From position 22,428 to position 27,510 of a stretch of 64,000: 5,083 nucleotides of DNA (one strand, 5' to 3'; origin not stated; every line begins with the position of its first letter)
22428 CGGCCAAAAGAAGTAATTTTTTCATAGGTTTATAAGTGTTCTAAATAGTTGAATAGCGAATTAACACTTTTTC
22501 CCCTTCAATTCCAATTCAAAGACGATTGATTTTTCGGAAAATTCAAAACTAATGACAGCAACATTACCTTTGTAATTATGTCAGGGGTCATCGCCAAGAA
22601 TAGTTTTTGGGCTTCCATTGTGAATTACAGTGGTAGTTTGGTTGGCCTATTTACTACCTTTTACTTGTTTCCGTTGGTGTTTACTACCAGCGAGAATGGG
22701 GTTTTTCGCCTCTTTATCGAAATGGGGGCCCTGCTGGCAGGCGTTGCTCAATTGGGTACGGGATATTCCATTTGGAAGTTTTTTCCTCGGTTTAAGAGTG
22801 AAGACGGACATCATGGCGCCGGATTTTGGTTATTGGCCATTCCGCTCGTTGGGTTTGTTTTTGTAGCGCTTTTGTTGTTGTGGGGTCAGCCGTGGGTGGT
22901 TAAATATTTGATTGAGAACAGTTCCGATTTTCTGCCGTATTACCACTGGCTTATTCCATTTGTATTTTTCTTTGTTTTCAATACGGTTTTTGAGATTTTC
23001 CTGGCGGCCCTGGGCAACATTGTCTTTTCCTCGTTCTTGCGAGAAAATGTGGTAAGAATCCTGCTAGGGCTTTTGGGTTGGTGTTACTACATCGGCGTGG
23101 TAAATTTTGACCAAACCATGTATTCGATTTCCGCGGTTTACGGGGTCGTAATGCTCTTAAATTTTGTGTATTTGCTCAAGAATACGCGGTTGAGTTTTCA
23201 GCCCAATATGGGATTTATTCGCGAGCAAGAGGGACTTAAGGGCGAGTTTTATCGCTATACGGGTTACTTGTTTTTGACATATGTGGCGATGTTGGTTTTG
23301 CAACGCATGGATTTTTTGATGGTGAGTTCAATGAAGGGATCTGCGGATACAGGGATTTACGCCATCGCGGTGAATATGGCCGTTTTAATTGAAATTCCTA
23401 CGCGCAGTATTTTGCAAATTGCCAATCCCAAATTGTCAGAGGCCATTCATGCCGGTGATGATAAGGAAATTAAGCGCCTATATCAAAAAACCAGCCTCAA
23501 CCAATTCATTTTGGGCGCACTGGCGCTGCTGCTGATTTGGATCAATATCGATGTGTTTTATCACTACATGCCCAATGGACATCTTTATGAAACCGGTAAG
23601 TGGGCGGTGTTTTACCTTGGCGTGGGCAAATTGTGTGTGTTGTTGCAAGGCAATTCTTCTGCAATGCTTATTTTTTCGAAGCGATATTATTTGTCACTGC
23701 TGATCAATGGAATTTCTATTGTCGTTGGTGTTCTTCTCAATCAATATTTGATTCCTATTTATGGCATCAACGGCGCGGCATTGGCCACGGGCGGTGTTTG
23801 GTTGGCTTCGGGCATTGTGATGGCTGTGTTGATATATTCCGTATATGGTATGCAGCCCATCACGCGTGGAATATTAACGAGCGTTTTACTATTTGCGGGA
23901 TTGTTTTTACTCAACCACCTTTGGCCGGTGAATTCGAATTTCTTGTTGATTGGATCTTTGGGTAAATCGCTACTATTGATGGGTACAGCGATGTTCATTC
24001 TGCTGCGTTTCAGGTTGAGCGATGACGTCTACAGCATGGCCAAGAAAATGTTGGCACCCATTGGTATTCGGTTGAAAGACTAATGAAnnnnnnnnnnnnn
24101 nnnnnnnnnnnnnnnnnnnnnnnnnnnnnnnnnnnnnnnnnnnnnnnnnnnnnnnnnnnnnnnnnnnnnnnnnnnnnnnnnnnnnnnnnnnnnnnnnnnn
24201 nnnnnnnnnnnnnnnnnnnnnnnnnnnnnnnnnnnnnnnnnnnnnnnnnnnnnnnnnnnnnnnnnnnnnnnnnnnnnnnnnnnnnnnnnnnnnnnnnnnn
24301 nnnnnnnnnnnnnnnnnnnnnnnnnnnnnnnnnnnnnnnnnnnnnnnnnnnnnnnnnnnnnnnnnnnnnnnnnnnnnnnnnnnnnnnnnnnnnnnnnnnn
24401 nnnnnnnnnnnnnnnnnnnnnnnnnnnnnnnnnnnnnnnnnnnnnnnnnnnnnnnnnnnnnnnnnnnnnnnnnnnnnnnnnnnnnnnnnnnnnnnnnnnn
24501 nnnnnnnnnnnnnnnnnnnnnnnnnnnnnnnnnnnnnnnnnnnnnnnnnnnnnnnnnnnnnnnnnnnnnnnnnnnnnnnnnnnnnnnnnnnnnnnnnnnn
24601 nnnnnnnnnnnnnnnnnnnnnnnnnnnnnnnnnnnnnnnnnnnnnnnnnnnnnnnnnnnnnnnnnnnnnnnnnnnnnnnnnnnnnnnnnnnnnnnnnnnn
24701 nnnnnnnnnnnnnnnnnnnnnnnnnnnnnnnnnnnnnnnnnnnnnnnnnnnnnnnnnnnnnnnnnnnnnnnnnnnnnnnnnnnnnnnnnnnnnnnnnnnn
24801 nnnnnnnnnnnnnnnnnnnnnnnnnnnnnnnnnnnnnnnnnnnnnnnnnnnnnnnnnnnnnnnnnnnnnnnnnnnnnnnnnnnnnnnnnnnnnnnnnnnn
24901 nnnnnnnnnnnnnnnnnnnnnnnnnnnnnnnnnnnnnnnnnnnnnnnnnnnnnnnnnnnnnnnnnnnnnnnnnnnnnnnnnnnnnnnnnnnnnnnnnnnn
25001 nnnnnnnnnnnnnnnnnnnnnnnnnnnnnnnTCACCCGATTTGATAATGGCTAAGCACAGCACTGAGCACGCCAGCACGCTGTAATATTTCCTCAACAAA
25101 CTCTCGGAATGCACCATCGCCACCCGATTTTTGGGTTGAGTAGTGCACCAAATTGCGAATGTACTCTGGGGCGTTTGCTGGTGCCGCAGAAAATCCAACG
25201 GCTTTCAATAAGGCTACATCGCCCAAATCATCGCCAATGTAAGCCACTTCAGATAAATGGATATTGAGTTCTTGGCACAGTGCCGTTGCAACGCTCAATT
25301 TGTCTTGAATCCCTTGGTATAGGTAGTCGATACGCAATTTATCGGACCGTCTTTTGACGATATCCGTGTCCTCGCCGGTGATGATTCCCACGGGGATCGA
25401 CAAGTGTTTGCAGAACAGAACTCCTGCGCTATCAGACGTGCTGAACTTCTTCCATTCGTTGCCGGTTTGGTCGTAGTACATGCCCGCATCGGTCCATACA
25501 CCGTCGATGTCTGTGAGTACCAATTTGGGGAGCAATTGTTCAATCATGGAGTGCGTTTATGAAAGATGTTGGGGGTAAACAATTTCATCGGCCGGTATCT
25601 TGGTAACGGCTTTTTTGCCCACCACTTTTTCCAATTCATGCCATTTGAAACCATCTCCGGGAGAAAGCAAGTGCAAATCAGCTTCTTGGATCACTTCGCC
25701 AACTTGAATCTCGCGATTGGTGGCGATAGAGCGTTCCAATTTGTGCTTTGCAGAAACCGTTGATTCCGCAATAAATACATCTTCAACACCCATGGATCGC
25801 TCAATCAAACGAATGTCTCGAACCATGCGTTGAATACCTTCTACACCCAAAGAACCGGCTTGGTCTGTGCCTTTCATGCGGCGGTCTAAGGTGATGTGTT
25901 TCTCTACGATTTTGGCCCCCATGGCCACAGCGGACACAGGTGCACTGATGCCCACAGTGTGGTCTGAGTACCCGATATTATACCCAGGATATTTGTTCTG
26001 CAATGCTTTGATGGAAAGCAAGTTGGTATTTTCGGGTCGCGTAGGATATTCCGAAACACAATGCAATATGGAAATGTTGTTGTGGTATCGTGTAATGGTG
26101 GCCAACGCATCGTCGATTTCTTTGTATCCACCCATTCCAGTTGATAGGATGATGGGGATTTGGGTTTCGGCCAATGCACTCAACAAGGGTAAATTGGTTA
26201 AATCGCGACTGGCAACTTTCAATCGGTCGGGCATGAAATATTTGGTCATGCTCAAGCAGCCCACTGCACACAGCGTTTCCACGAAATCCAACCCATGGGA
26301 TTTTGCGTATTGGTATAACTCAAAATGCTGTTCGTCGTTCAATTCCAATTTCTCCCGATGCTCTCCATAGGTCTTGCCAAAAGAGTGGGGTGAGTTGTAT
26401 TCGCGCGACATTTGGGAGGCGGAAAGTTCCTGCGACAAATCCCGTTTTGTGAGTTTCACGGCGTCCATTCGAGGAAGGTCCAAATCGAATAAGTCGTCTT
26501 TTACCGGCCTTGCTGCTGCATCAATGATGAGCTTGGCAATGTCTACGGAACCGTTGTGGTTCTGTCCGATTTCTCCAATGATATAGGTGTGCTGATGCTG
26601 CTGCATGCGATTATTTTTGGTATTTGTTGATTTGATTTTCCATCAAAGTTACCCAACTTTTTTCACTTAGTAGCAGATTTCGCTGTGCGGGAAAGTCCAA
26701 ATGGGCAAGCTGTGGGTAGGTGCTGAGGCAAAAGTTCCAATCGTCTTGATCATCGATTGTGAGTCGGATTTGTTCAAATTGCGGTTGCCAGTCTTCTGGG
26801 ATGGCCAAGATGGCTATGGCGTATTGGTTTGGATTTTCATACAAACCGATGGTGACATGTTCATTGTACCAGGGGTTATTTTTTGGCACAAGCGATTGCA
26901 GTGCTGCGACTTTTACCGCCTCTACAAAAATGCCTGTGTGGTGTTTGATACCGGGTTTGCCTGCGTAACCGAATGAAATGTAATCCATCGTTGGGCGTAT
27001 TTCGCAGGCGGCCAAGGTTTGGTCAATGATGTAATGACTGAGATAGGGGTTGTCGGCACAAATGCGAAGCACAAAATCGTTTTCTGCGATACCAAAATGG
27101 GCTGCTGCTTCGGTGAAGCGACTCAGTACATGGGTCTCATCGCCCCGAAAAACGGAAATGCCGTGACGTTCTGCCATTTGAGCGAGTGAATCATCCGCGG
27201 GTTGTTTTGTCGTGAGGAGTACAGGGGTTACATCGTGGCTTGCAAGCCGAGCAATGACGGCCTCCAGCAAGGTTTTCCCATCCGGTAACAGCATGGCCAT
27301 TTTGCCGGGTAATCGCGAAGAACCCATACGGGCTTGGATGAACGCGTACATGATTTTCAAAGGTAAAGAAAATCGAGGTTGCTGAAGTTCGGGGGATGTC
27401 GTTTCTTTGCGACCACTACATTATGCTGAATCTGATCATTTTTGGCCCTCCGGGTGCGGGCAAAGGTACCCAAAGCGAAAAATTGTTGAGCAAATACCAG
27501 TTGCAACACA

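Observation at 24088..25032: Orphan GNGPS-motif protein as candidate founding member of a KDN/sialyl-transferase family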

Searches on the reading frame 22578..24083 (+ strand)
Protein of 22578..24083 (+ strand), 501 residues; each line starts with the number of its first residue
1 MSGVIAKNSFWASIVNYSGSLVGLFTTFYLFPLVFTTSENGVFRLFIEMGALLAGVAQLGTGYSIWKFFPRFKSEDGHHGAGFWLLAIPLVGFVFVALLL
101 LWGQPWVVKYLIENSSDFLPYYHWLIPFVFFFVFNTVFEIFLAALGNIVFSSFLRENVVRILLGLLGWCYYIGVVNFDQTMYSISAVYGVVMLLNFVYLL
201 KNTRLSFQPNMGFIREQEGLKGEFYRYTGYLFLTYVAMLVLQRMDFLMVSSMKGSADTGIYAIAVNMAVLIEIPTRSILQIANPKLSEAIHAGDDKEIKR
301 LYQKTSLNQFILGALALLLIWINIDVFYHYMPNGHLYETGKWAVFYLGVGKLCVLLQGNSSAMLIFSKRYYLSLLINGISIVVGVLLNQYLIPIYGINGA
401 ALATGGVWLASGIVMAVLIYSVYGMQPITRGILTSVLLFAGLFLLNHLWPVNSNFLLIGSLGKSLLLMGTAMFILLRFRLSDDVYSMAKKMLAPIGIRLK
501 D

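Call 3: search_protein_families(library=pfam, proteins=[window:22578-24083:+], max_evalue=1)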
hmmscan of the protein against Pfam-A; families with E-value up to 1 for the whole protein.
window:22578-24083:+ (501 aa): 1 family
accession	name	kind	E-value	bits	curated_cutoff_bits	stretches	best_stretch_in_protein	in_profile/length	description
PF06334.16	Orthopox_A47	-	0.087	12.5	25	1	417-485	103-170/244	Orthopoxvirus A47 protein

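Call 4: search_protein_families(library=ncbifam, proteins=[window:22578-24083:+], max_evalue=1)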
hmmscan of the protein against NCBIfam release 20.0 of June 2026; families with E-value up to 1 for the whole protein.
window:22578-24083:+ (501 aa): 1 family
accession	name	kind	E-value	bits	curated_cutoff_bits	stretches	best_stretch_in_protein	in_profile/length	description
NF033740.0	MarP_fam_protase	equivalog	0.63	9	250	0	9-57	20-68/390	MarP family serine protease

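Call 45: find_homologous_proteins(query=window:22578-24083:+, max_evalue=0.001)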
Query window:22578-24083:+ (501 aa): 133 proteins with E <= 0.001 among 8000 candidates; the best 120 are listed.
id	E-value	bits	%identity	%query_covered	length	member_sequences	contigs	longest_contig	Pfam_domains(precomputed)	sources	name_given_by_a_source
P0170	0.0e+0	1084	99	100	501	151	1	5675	-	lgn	-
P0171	5.3e-283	957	86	100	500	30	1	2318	-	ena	-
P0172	1.3e-282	956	87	100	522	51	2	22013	-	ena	-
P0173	1.8e-282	956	87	100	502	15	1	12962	-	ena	-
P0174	2.4e-282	955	86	100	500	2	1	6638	-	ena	-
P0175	1.2e-279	946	85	100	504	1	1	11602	-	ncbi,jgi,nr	ncbi:MAG: hypothetical protein FJ333_00350 [Sphingomonadales bacterium]|nr:hypothetical protein [Sph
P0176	3.6e-278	942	85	100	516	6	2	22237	-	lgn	-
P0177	3.5e-277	938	84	100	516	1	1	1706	-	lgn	-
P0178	2.5e-276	935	84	100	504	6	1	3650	-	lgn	-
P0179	1.2e-274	930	83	100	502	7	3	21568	-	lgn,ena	-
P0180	1.5e-271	920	84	100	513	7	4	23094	-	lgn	-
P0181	4.4e-268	908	83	100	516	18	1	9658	-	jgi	jgi:O-antigen/teichoic acid export membrane protein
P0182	4.0e-267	905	82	100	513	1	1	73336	-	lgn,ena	-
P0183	2.3e-259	879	80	100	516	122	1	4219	-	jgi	jgi:O-antigen/teichoic acid export membrane protein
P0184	3.6e-259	879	78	100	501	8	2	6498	-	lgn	-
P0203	5.3e-190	651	61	98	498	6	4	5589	PF01943.23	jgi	jgi:O-antigen/teichoic acid export membrane protein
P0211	2.6e-187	642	60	98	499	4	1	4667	PF13440.12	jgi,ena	-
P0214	6.5e-185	634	59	99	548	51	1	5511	PF01943.23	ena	-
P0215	7.9e-184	630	58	99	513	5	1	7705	PF01943.23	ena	-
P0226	3.4e-179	615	59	99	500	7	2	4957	PF01943.23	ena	-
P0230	4.5e-173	595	56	99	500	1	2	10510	PF01943.23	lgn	-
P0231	9.0e-172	591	58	97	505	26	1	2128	PF13440.12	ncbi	-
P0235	4.7e-167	575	57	97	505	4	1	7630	PF01943.23,PF01554.24,PF13440.12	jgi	jgi:O-antigen/teichoic acid export membrane protein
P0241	6.4e-123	429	65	62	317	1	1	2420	PF13440.12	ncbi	ncbi:MAG: lipopolysaccharide biosynthesis protein, partial [Bacteroidia bacterium]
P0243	9.1e-99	350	55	61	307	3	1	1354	PF01943.23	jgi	jgi:O-antigen/teichoic acid export membrane protein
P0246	8.6e-75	271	35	97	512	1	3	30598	PF01943.23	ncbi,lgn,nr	ncbi:oligosaccharide flippase family protein [Bacteroidales bacterium OttesenSCG-928-B11]|nr:oligosa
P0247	9.0e-75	271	33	96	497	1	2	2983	PF01943.23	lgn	-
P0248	2.8e-72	262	38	80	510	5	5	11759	PF01943.23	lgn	-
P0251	1.9e-69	253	33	92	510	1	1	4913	PF01943.23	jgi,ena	-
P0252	2.0e-68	250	37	89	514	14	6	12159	PF01943.23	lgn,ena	-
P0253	1.5e-67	247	34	89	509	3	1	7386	PF01943.23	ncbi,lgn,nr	ncbi:polysaccharide biosynthesis C-terminal domain-containing protein [Odoribacter sp. OttesenSCG-92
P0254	1.5e-66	243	33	89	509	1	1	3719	PF01943.23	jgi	-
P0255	9.8e-66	241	32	97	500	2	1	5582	PF01943.23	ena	-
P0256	2.2e-65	240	34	98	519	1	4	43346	PF01943.23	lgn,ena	-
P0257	5.3e-63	232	33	99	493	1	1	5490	PF01943.23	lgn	-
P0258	4.0e-59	219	30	94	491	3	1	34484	PF01943.23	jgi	-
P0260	7.7e-58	215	32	89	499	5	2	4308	PF01943.23,PF01554.24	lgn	-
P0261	2.8e-57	213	32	85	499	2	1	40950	PF01943.23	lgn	-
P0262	3.2e-57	213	30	99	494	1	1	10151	PF01943.23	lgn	-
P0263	4.2e-57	212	32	98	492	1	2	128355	PF01943.23,PF01554.24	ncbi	ncbi:MAG: oligosaccharide flippase family protein [Balneolaceae bacterium]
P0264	5.5e-57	212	31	94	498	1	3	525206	PF01943.23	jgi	-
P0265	2.2e-56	210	30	90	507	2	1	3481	PF01943.23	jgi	-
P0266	3.5e-56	209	31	89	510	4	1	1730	PF01943.23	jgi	jgi:O-antigen/teichoic acid export membrane protein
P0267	4.7e-56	209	31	98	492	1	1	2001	PF01943.23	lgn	-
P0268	1.5e-55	207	33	96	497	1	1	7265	PF01943.23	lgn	-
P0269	1.8e-55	207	31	99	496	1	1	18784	PF01943.23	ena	-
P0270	7.2e-55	205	31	99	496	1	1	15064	PF01943.23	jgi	-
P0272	1.4e-54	204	31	99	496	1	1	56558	PF01943.23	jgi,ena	-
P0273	2.8e-54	203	31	99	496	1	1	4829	PF01943.23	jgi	-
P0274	6.1e-54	202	31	99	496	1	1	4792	PF01943.23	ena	-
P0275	2.2e-53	200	32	98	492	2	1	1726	PF01943.23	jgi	-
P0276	1.9e-52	197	32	85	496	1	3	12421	PF01943.23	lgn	-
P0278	2.3e-50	190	31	87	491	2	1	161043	PF01943.23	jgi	jgi:O-antigen/teichoic acid export membrane protein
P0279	1.7e-49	187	28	99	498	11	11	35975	PF01943.23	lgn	-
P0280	3.1e-49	186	30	98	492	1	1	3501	PF01943.23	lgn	-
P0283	3.8e-45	173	27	97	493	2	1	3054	PF01943.23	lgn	-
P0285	2.8e-43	167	28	91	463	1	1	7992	PF01943.23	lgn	-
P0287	1.3e-39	155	32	80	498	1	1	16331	PF01943.23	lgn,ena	-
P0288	4.7e-39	153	29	88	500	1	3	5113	PF01943.23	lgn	-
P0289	2.4e-37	147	32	66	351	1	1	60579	PF01943.23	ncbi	-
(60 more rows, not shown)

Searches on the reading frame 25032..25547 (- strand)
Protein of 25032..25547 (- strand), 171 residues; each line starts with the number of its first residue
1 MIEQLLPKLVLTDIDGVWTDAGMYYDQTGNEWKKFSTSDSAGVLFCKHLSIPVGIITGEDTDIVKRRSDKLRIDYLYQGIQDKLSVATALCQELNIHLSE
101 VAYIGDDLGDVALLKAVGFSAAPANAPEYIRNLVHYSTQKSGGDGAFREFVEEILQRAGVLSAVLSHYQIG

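Call 3: search_protein_families(library=pfam, proteins=[window:25032-25547:-], max_evalue=1)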
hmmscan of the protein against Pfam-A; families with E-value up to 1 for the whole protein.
window:25032-25547:- (171 aa): 3 families
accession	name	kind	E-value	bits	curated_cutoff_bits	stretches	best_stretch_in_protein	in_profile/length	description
PF08282.18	Hydrolase_3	-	1.6e-09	38.3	20.9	1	82-145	187-250/255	haloacid dehalogenase-like hydrolase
PF00702.32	Hydrolase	-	5.8e-05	24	26.4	1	50-118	114-191/191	haloacid dehalogenase-like hydrolase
PF13419.12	HAD_2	-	0.01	16.4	23.8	1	47-118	92-172/178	Haloacid dehalogenase-like hydrolase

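Call 4: search_protein_families(library=ncbifam, proteins=[window:25032-25547:-], max_evalue=1)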
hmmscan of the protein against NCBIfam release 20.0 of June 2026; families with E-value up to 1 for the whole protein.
window:25032-25547:- (171 aa): 20 families
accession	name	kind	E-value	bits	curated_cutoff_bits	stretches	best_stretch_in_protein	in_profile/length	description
NF058599.1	KDN-9-PPhBT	equivalog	2.8e-79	264.6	180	1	6-156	1-151/152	3-deoxy-D-glycero-D-galacto-nonulopyranosonate 9-phosphatase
TIGR01670.1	KdsC-phosphatas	subfamily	6.5e-40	136.6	106.95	1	8-155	2-149/154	3-deoxy-D-manno-octulosonate 8-phosphate phosphatase, YrbI family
NF007019.0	PRK09484.1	equivalog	8.9e-37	126.5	208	1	8-161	26-179/187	3-deoxy-manno-octulosonate-8-phosphatase KdsC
TIGR02726.1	phenyl_P_delta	equivalog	7.3e-29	101.1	281.95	1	8-167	8-167/169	phenylphosphate carboxylase subunit delta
NF002245.0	PRK01158.1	equivalog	2.6e-12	46.6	198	1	82-153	157-227/233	phosphoglycolate phosphatase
TIGR01487.1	Pglycolate_arch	equivalog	1.1e-09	38.5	122.75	1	81-147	146-212/215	phosphoglycolate phosphatase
TIGR00099.1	Cof-subfamily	subfamily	5.2e-09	36.1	137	1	82-145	188-251/256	Cof-type HAD-IIB family hydrolase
TIGR01662.1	HAD-SF-IIIA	subfamily_domain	1.3e-07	31.8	44.6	1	8-121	1-135/141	HAD-IIIA family hydrolase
TIGR01482.1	SPP-subfamily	subfamily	2e-06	27.6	107.15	1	87-157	154-223/225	sucrose-phosphate phosphatase subfamily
NF007806.0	PRK10513.1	equivalog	5.5e-05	22.7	273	1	85-146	199-260/270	sugar-phosphatase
NF045966.1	YcsE_rel_Pase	equivalog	6.4e-05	22.6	220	1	81-150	190-259/265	YcsE-related riboflavin metabolism phosphatase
TIGR01484.1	HAD-SF-IIB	subfamily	0.0012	19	41.8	1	81-121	179-219/221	HAD-IIB family hydrolase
TIGR01488.1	HAD-SF-IB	subfamily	0.021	14.8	45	1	76-117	136-177/177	HAD-IB family phosphatase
TIGR01491.1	HAD-SF-IB-PSPlk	hypoth_equivalog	0.021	14.5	151.9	1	82-121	147-186/201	phosphoserine phosphatase-like hydrolase, archaeal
NF007821.0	PRK10530.1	equivalog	0.023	13.9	274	1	95-139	212-256/272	pyridoxal phosphatase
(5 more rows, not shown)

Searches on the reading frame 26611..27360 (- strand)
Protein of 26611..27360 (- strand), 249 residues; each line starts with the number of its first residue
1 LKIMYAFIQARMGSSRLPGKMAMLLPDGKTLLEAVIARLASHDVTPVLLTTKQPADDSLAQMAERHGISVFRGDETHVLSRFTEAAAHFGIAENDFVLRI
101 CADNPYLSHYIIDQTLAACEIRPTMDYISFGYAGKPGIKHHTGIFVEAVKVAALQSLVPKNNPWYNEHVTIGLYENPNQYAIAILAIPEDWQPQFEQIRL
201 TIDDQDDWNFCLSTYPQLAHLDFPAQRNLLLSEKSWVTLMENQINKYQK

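Call 3: search_protein_families(library=pfam, proteins=[window:26611-27360:-], max_evalue=1)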
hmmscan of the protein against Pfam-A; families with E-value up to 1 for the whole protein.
window:26611-27360:- (249 aa): 4 families
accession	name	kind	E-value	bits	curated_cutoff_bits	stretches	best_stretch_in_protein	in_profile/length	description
PF02348.25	CTP_transf_3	-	2e-16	60.9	22.6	1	7-232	3-213/217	Cytidylyltransferase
PF12804.13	NTP_transf_3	-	2.4e-08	34.8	27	1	14-122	9-114/160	MobA-like NTP transferase domain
PF02603.21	Hpr_kinase_N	-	0.034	14.6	24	1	33-76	70-113/125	HPr Serine kinase N terminus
PF09837.15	DUF2064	-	0.15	12.3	25.8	1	37-118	3-84/120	Uncharacterized protein conserved in bacteria (DUF2064)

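Call 4: search_protein_families(library=ncbifam, proteins=[window:26611-27360:-], max_evalue=1)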
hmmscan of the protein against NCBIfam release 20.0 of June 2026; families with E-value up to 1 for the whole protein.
window:26611-27360:- (249 aa): 8 families
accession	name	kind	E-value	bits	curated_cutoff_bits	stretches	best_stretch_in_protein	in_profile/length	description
NF003952.0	PRK05450.1-5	subfamily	2.7e-12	46.4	193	1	5-125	4-122/250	3-deoxy-manno-octulosonate cytidylyltransferase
NF009905.0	PRK13368.1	subfamily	2.2e-09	37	255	1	5-125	4-120/243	3-deoxy-manno-octulosonate cytidylyltransferase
NF003950.0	PRK05450.1-3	subfamily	9e-09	35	234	1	6-128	5-126/248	3-deoxy-manno-octulosonate cytidylyltransferase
TIGR00466.1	kdsB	equivalog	6.4e-07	29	155.2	1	7-116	6-113/241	3-deoxy-manno-octulosonate cytidylyltransferase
TIGR03310.1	matur_MocA_YgfJ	equivalog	8e-06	25.9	186.45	1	13-122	8-118/188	molybdenum cofactor cytidylyltransferase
NF003948.0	PRK05450.1-1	equivalog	9.5e-05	21.7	281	1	7-118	9-119/248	3-deoxy-manno-octulosonate cytidylyltransferase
TIGR03202.1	pucB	equivalog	0.0036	17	235.05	1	93-147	96-151/192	xanthine dehydrogenase accessory protein PucB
TIGR03584.1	PseF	equivalog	0.16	11.6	205.7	0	6-71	2-64/222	pseudaminic acid cytidylyltransferase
